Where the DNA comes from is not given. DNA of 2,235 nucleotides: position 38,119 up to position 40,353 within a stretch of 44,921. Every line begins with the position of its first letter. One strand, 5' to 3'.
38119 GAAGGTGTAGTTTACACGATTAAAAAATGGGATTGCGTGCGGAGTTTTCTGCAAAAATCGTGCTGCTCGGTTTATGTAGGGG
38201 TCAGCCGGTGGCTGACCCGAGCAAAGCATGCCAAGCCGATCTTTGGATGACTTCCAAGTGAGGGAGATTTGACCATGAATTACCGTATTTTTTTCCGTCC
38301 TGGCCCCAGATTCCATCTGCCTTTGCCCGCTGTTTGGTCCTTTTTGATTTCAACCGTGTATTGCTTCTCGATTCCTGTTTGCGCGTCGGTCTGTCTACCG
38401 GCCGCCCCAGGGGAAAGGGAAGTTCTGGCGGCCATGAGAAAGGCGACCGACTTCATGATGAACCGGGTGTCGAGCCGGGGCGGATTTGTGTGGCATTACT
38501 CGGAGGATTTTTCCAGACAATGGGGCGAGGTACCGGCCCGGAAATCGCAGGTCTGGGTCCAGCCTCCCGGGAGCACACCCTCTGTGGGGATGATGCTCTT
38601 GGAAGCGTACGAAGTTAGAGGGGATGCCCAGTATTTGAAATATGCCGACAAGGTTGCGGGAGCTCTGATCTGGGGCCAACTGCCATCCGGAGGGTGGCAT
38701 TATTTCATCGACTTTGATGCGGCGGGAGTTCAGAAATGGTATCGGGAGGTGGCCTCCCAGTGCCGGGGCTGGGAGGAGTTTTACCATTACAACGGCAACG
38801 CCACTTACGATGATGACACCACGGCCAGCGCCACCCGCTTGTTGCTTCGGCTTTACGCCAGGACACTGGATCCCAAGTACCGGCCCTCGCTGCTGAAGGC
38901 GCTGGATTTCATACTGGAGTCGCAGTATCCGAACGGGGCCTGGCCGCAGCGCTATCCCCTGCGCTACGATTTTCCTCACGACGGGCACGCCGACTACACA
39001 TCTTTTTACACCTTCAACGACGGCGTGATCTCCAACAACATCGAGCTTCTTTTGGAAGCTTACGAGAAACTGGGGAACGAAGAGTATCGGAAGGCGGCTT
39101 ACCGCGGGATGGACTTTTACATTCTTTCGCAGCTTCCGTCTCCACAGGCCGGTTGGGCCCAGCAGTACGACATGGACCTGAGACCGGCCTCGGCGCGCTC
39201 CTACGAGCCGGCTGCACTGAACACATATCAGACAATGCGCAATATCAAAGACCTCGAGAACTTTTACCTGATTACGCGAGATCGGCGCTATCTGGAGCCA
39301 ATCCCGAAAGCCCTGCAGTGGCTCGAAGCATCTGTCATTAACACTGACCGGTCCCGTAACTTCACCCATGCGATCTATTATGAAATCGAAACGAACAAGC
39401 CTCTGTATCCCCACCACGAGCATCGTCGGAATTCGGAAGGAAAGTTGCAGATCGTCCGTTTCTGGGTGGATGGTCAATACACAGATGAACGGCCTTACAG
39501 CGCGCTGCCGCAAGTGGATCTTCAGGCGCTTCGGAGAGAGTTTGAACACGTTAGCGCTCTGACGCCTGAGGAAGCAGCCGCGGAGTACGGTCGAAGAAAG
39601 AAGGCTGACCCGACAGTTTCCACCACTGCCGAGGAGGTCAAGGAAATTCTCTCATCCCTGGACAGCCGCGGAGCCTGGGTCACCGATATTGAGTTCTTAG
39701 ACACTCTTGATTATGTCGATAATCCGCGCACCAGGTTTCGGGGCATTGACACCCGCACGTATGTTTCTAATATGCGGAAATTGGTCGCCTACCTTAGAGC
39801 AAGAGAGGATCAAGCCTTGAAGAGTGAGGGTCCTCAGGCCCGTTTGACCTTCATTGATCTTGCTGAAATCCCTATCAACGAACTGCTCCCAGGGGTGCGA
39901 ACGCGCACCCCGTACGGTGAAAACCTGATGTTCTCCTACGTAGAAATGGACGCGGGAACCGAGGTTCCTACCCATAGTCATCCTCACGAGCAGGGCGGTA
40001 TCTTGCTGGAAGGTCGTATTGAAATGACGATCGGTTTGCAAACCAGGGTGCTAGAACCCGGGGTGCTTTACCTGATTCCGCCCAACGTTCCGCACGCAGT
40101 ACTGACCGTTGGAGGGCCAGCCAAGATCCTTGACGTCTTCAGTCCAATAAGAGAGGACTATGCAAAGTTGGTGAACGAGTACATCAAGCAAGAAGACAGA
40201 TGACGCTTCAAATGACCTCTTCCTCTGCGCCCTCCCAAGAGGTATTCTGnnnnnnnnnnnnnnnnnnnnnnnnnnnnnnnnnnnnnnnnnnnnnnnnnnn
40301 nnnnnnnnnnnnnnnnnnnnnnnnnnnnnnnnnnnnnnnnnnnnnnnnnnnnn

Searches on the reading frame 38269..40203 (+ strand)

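Call 15: search_protein_families(library=pfam, proteins=[window:38269-40203:+], max_evalue=0.0001)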
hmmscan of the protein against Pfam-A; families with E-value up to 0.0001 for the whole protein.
window:38269-40203:+ (644 aa): 3 families
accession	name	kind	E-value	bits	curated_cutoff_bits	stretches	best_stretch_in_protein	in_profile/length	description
PF09492.16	Pec_lyase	-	4.8e-25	88.9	22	1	139-361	3-221/292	Pectic acid lyase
PF07883.17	Cupin_2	-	2.2e-15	56.5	27.2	1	557-624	2-70/70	Cupin domain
PF06662.19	C5-epim_C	-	4.8e-05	23.4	23.3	0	109-162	37-85/188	D-glucuronyl C5-epimerase C-terminus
